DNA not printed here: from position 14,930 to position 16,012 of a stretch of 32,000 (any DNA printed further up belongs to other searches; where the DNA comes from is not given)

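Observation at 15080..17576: Three tandem, soluble AspH/LpxO-type Fe(II)/2OG dioxygenase paralogs sandwiched between the two FAALs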

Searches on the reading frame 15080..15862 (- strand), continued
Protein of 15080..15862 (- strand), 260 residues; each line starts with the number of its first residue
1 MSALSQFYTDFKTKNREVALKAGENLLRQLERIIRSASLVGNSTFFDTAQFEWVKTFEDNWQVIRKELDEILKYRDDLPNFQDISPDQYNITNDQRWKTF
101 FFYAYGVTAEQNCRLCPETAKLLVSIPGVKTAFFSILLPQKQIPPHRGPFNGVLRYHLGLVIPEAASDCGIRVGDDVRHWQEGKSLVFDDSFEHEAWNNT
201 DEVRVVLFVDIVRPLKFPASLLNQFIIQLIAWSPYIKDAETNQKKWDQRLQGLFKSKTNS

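Call 18: find_encoding_contigs(protein=P0043, flank=8000, max_places=2)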
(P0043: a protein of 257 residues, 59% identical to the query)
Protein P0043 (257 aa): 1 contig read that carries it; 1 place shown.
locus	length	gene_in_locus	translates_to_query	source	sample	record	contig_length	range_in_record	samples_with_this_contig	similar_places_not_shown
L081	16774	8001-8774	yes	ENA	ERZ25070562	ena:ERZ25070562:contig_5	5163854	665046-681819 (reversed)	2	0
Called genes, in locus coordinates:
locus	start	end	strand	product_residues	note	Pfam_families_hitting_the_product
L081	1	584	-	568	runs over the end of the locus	PF03109:ABC1, PF27536:UbiB_helical (weak)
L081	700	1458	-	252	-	PF00005:ABC_tran, PF13304:AAA_21 (faint)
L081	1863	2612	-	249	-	PF12697:Abhydrolase_6 (weak), PF00561:Abhydrolase_1, PF12146:Hydrolase_4 (faint)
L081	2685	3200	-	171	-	PF00258:Flavodoxin_1, PF12641:Flavodoxin_3 (weak), PF12724:Flavodoxin_5 (weak)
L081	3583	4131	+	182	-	PF13545:HTH_Crp_2, PF01047:MarR (weak), PF09339:HTH_IclR (faint), PF00325:Crp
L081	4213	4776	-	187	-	PF00210:Ferritin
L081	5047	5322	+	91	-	PF28237:Asr1405_Asl0597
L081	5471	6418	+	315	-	PF10670:DUF4198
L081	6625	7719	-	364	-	PF03480:DctP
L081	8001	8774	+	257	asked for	PF05118:Asp_Arg_Hydrox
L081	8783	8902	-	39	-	-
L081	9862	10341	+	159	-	PF04116:FA_hydroxylase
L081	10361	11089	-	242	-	PF00535:Glycos_transf_2, PF10111:Glyco_tranf_2_2 (faint), PF13641:Glyco_tranf_2_3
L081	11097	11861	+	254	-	PF05724:TPMT (weak), PF13489:Methyltransf_23, PF01209:Ubie_methyltran, PF02353:CMAS, PF13847:Methyltransf_31, PF08241:Methyltransf_11, PF08242:Methyltransf_12, PF13649:Methyltransf_25, +1 more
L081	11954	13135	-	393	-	PF01734:Patatin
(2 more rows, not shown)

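Call 19: find_encoding_contigs(protein=P0022, flank=8000, max_places=2)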
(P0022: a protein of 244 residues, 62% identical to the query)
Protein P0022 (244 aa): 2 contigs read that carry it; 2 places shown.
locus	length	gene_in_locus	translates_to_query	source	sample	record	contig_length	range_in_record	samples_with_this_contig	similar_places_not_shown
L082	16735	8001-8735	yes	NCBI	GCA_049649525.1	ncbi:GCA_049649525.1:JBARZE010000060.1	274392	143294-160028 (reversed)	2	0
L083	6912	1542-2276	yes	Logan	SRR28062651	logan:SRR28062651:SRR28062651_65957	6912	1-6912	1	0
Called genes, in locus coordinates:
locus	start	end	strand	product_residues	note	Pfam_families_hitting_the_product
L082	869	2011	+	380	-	PF00072:Response_reg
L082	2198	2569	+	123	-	PF00072:Response_reg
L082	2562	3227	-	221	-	PF01081:Aldolase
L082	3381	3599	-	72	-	-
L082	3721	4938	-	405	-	PF00534:Glycos_transf_1, PF13692:Glyco_trans_1_4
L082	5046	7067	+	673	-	PF00535:Glycos_transf_2, PF26314:MptA_B_family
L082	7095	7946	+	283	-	PF04784:DUF547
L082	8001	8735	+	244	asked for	PF05118:Asp_Arg_Hydrox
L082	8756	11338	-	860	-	PF00909:Ammonium_transp, PF00512:HisKA (faint), PF13426:PAS_9, PF02518:HATPase_c, PF14501:HATPase_c_5 (weak)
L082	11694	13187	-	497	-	PF00587:tRNA-synt_2b, PF03129:HGTP_anticodon, PF09180:ProRS-C_1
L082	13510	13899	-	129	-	-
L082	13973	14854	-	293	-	PF01435:Peptidase_M48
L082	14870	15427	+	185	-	PF00383:dCMP_cyt_deam_1, PF14437:MafB19-deam, PF14439:Bd3614-deam (weak)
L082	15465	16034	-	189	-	PF09335:VTT_dom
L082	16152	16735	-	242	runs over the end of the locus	PF09335:VTT_dom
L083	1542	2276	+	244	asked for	PF05118:Asp_Arg_Hydrox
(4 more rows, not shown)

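Call 20: find_encoding_contigs(protein=P0009, flank=8000, max_places=3)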
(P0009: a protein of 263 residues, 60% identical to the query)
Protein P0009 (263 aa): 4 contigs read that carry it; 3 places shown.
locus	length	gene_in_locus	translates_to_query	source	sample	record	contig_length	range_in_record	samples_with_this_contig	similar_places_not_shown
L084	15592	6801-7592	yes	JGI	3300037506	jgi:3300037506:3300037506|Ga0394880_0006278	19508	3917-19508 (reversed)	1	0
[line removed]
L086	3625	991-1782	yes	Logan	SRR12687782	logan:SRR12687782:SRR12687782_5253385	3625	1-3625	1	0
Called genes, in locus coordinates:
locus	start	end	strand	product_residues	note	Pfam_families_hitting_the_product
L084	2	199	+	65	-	?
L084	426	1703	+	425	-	PF02844:GARS_N, PF01071:GARS_A, PF02222:ATP-grasp (weak), PF02843:GARS_C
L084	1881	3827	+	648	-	PF01807:Zn_ribbon_DnaG, PF08275:DNAG_N, PF01751:Toprim, PF13155:Toprim_2, PF13362:Toprim_3 (weak), PF13662:Toprim_4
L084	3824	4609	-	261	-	-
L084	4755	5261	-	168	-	PF07963:N_methyl, PF16732:ComP_DUS (weak), PF16734:Pilin_GH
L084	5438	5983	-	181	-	PF07963:N_methyl, PF16734:Pilin_GH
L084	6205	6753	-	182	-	-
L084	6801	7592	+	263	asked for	PF05118:Asp_Arg_Hydrox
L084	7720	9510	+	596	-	PF00501:AMP-binding, PF23024:AMP-dom_DIP2-like, PF24919:Mug62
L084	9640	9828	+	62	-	PF01737:Ycf9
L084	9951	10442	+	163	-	PF00885:DMRL_synthase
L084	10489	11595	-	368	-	-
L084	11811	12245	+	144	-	PF02531:PsaD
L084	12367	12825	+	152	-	-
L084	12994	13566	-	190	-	PF09367:CpeS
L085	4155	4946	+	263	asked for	PF05118:Asp_Arg_Hydrox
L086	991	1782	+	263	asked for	PF05118:Asp_Arg_Hydrox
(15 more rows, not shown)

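Call 32: search_protein_families(library=pfam, proteins=[L037:10-6486:+, L037:6486-7802:+, L037:7810-8979:-, L037:8976-9782:-, L037:9926-10729:+, L037:10738-11697:+, L037:11737-13050:+, L037:13108-14262:+, L037:14358-15635:+], max_evalue=0.0001)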
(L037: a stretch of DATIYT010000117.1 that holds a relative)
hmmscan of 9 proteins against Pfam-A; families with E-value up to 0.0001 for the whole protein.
L037:10-6486:+ (2158 aa): 17 families
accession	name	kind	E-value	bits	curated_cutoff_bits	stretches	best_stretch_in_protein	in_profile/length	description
PF00698.26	Acyl_transf_1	-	2.4e-78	264.3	32.7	1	141-457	2-317/319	Acyl transferase domain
PF08659.16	KR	-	4.8e-61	206.3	22.6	1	1755-1933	1-179/180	KR domain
PF14765.12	PS-DH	-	1.9e-38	132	23.7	1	625-779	4-163/166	Polyketide synthase dehydratase N-terminal domain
PF13602.12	ADH_zinc_N_2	-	6.8e-22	79.3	27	1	1593-1732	1-134/134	Zinc-binding dehydrogenase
PF00107.32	ADH_zinc_N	-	7.8e-22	78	31.8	1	1561-1672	1-112/129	Zinc-binding dehydrogenase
PF21089.3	PKS_DH_N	-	1.2e-19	70.6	27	1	502-593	1-98/103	Polyketide synthase dehydratase domain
PF00550.31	PP-binding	-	4.6e-18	65.7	20.8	1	2039-2104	2-67/67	Phosphopantetheine attachment site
PF08242.18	Methyltransf_12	-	9.5e-15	55.6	30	1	999-1099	1-98/98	Methyltransferase domain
PF00106.31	adh_short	-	1.3e-13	51.4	26.6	1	1757-1905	3-151/195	short chain dehydrogenase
PF16197.11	KAsynt_C_assoc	-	5.1e-13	49.8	33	1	3-100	18-107/111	Ketoacyl-synthetase C-terminal extension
PF08240.17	ADH_N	-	1.8e-12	47.8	23.5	1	1434-1519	2-103/104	Alcohol dehydrogenase GroES-like domain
PF23297.2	ACP_SdgA_C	-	5.5e-11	42.8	27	1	2033-2109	8-84/95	Highly reducing polyketide synthase sdgA, C-terminal ACP domain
PF13489.12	Methyltransf_23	-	2.8e-08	34.1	27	1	980-1149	10-159/164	Methyltransferase domain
PF13561.12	adh_short_C2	-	2.9e-08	34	27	1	1765-1878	7-116/236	Enoyl-(Acyl carrier protein) reductase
PF22621.2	CurL-like_PKS_C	-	1.1e-07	32.1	27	1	54-115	3-64/64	CurL-like, PKS C-terminal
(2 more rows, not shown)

L037:6486-7802:+ (438 aa): 2 families
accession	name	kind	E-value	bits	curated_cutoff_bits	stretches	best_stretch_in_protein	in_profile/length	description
PF00155.27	Aminotran_1_2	-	1.6e-51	176.1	19.7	1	84-428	2-361/361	Aminotransferase class I and II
PF01053.26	Cys_Met_Meta_PP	-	1.7e-06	27.3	27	1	127-258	51-181/381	Cys/Met metabolism PLP-dependent enzyme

L037:7810-8979:- (389 aa): 0 families

L037:8976-9782:- (268 aa): 3 families
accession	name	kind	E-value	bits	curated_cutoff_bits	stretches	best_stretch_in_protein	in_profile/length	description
PF00106.31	adh_short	-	1.5e-36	126.2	26.6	1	18-208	3-192/195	short chain dehydrogenase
PF13561.12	adh_short_C2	-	3.9e-27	95.8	27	1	22-220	1-198/236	Enoyl-(Acyl carrier protein) reductase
PF08659.16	KR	-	1.3e-08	35.4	22.6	1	18-187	3-167/180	KR domain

L037:9926-10729:+ (267 aa): 1 family
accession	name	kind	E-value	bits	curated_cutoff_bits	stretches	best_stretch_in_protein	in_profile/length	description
PF05118.21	Asp_Arg_Hydrox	-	2.9e-53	180.4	22.6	1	67-222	1-157/157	Aspartyl/Asparaginyl beta-hydroxylase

L037:10738-11697:+ (319 aa): 2 families
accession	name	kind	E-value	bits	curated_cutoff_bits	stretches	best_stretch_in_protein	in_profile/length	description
PF00487.30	FA_desaturase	-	3.7e-21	76.5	29.7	1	54-278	2-248/253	Fatty acid desaturase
PF08557.15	Lipid_DES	-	1.3e-07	31.4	23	1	7-29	14-36/37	Sphingolipid Delta4-desaturase (DES)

L037:11737-13050:+ (437 aa): 4 families
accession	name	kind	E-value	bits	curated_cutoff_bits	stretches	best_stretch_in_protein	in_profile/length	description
PF13632.12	Glyco_trans_2_3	-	3.6e-22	79.6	27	1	152-351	2-183/198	Glycosyl transferase family group 2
PF13641.12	Glyco_tranf_2_3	-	6.5e-18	66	27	1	62-292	1-229/230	Glycosyltransferase like family 2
PF13506.12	Glyco_transf_21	-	9.1e-11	42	21.7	1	136-292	18-174/174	Glycosyl transferase family 21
PF00535.33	Glycos_transf_2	-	9.8e-11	42.3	23.3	1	67-187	3-117/168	Glycosyl transferase family 2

L037:13108-14262:+ (384 aa): 3 families
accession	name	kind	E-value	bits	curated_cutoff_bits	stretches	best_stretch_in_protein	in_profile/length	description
PF13506.12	Glyco_transf_21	-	2e-34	119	21.7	1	101-272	1-173/174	Glycosyl transferase family 21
PF13641.12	Glyco_tranf_2_3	-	4.8e-17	63.2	27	1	47-272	2-228/230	Glycosyltransferase like family 2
PF13632.12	Glyco_trans_2_3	-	6.8e-09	36.3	27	1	152-323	19-197/198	Glycosyl transferase family group 2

L037:14358-15635:+ (425 aa): 4 families
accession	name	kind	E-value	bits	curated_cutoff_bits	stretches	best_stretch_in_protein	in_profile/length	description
PF13632.12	Glyco_trans_2_3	-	9.4e-25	88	27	1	150-352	2-189/198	Glycosyl transferase family group 2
PF13641.12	Glyco_tranf_2_3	-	2.4e-22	80.5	27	1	59-291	1-230/230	Glycosyltransferase like family 2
PF00535.33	Glycos_transf_2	-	4.9e-13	49.8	23.3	1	64-235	3-165/168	Glycosyl transferase family 2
PF13506.12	Glyco_transf_21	-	1.5e-11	44.5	21.7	1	139-289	23-173/174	Glycosyl transferase family 21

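Call 34: search_protein_families(library=ncbifam, proteins=[L018:10732-11934:-, L018:11948-12850:-, L037:6486-7802:+, L059:10001-10759:+, L037:7810-8979:-, L080:8346-9095:-, L080:9096-9857:-, L080:9956-10639:+, L021:10001-10690:+, L061:10115-10744:+], max_evalue=1e-10)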
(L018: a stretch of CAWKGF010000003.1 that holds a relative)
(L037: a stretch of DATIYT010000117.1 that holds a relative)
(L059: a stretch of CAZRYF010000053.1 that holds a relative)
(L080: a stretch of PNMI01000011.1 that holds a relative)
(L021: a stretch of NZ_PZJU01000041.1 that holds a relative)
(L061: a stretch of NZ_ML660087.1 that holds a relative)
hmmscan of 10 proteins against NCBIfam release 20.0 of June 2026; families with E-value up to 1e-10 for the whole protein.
L018:10732-11934:- (400 aa): 11 families
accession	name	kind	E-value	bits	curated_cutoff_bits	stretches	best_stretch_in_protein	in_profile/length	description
NF047600.1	SerpalmtaseCFB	equivalog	4.5e-113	377.9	640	1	13-395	11-390/395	serine palmitoyltransferase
NF047599.1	SerpalmtaseBetaP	equivalog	5.7e-106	354.5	500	1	36-394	34-390/394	serine palmitoyltransferase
TIGR00858.1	bioF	equivalog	2.7e-96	322.5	426.45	1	30-390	6-364/365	8-amino-7-oxononanoate synthase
NF047603.1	SerpalmtaseAlphaP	equivalog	8.4e-87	291.4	670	1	27-385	26-384/399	serine palmitoyltransferase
NF005394.0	PRK06939.1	equivalog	4.4e-83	279.2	460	1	22-393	18-390/397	glycine C-acetyltransferase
TIGR01825.1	gly_Cac_T_rel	subfamily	6.2e-83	278.6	535.4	1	22-392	10-377/385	BioF/Kbl family PLP-dependent acyltransferase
TIGR01822.1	2am3keto_CoA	equivalog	2e-72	244.3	493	1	22-393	14-386/393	glycine C-acetyltransferase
TIGR01821.1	5aminolev_synth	equivalog_domain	6.2e-63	213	338.55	1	44-395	44-395/402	5-aminolevulinate synthase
NF005526.0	PRK07179.1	equivalog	3.4e-50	170.8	428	1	45-390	54-392/407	alpha-hydroxyketone-type quorum-sensing autoinducer synthase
NF005697.0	PRK07505.1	subfamily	1.4e-38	132.6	342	1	34-396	37-401/405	hypothetical protein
NF004608.1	PRK05937.1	equivalog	5.7e-33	114.2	399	1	77-296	41-260/366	8-amino-7-oxononanoate synthase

L018:11948-12850:- (300 aa): 0 families

L037:6486-7802:+ (438 aa): 11 families
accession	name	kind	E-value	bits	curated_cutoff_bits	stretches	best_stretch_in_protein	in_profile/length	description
TIGR00858.1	bioF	equivalog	1.3e-103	346.6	426.45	1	73-427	11-363/365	8-amino-7-oxononanoate synthase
NF047600.1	SerpalmtaseCFB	equivalog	3.3e-93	312.5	640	1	65-435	25-392/395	serine palmitoyltransferase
TIGR01825.1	gly_Cac_T_rel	subfamily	2.9e-89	299.4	535.4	1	71-433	21-380/385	BioF/Kbl family PLP-dependent acyltransferase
NF005394.0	PRK06939.1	equivalog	2.7e-85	286.5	460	1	79-431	37-390/397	glycine C-acetyltransferase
NF047599.1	SerpalmtaseBetaP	equivalog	2.2e-77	260.4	500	1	70-430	30-388/394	serine palmitoyltransferase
TIGR01821.1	5aminolev_synth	equivalog_domain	1.2e-74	251.7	338.55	1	88-435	50-397/402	5-aminolevulinate synthase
TIGR01822.1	2am3keto_CoA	equivalog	2.1e-68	231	493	1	78-429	33-384/393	glycine C-acetyltransferase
NF047603.1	SerpalmtaseAlphaP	equivalog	8.4e-59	199.2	670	1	61-434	22-395/399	serine palmitoyltransferase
NF005526.0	PRK07179.1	equivalog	5.1e-48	163.6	428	1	82-429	53-393/407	alpha-hydroxyketone-type quorum-sensing autoinducer synthase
NF005697.0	PRK07505.1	subfamily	2.1e-41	141.9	342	1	72-429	37-396/405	hypothetical protein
NF004608.1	PRK05937.1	equivalog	8.1e-33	113.7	399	1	86-339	5-264/366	8-amino-7-oxononanoate synthase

L059:10001-10759:+ (253 aa): 2 families
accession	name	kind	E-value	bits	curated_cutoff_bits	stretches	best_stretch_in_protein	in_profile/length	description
NF052565.1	OrnLipAcylHsRhiz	equivalog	5.1e-59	199.5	450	1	21-248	24-254/259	ornithine lipid ester-linked acyl 2-hydroxylase OlsC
NF033391.2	lipid_A_LpxO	equivalog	4e-38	131.2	500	1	10-227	25-238/297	lipid A hydroxylase LpxO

L037:7810-8979:- (389 aa): 0 families

L080:8346-9095:- (249 aa): 2 families
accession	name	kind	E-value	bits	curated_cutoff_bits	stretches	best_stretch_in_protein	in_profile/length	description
NF052565.1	OrnLipAcylHsRhiz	equivalog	2.4e-32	112.1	450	1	32-189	51-213/259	ornithine lipid ester-linked acyl 2-hydroxylase OlsC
NF033391.2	lipid_A_LpxO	equivalog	1.3e-18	67.1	500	1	60-189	96-221/297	lipid A hydroxylase LpxO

L080:9096-9857:- (253 aa): 2 families
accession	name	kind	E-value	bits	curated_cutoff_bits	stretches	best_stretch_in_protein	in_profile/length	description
NF052565.1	OrnLipAcylHsRhiz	equivalog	8e-32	110.4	450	1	21-199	40-222/259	ornithine lipid ester-linked acyl 2-hydroxylase OlsC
NF033391.2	lipid_A_LpxO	equivalog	7.9e-19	67.8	500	1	25-190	54-222/297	lipid A hydroxylase LpxO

L080:9956-10639:+ (227 aa): 2 families
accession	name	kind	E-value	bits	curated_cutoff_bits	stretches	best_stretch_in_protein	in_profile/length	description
NF052565.1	OrnLipAcylHsRhiz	equivalog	5.3e-33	114.3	450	1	16-182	44-214/259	ornithine lipid ester-linked acyl 2-hydroxylase OlsC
NF033391.2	lipid_A_LpxO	equivalog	3e-30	105.3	500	1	4-194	42-234/297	lipid A hydroxylase LpxO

L021:10001-10690:+ (230 aa): 2 families
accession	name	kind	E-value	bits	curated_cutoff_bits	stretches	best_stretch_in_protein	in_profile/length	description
NF052565.1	OrnLipAcylHsRhiz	equivalog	2.2e-83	279.4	450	1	9-230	27-248/259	ornithine lipid ester-linked acyl 2-hydroxylase OlsC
NF033391.2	lipid_A_LpxO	equivalog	1.3e-40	139.3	500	1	8-206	36-233/297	lipid A hydroxylase LpxO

L061:10115-10744:+ (210 aa): 2 families
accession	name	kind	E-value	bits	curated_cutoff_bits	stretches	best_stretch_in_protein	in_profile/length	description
NF052565.1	OrnLipAcylHsRhiz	equivalog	3.1e-61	206.8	450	1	3-202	44-245/259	ornithine lipid ester-linked acyl 2-hydroxylase OlsC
NF033391.2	lipid_A_LpxO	equivalog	8.7e-33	113.6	500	1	2-188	53-241/297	lipid A hydroxylase LpxO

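Call 45: search_protein_families(library=pfam, proteins=[L018:11948-12850:-, L018:13117-14205:-, L018:13030-14244:+, L018:14097-15668:-, L018:14067-15497:+, L018:8184-9842:-, L018:8751-9959:+, L018:6392-9112:-, L018:6442-9696:+, L018:15544-16719:+], max_evalue=0.0001)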
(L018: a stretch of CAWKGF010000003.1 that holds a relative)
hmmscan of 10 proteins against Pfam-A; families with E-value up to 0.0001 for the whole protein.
L018:11948-12850:- (300 aa): 0 families

L018:13117-14205:- (362 aa): 0 families

L018:13030-14244:+ (404 aa): 1 family
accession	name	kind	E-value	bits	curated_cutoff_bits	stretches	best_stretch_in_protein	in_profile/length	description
PF01048.26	PNP_UDP_1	-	4.5e-31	108.5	25.1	1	206-398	40-231/233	Phosphorylase superfamily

L018:14097-15668:- (523 aa): 0 families

L018:14067-15497:+ (476 aa): 2 families
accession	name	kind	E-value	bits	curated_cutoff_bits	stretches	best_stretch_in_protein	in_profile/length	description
PF01979.26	Amidohydro_1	-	7.4e-50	170.6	25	1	105-449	1-344/345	Amidohydrolase family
PF07969.17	Amidohydro_3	-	1.2e-09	38.6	29.7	1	214-450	230-471/472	Amidohydrolase family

L018:8184-9842:- (552 aa): 0 families

L018:8751-9959:+ (402 aa): 2 families
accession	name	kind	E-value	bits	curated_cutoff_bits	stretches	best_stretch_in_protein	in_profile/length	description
PF13307.12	Helicase_C_2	-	3.1e-36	125.4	25.3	1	198-356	3-169/170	Helicase C-terminal domain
PF00271.37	Helicase_C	-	4e-06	27.5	23.5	1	195-274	5-88/110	Helicase conserved C-terminal domain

L018:6392-9112:- (906 aa): 0 families

L018:6442-9696:+ (1084 aa): 0 families

L018:15544-16719:+ (391 aa): 0 families
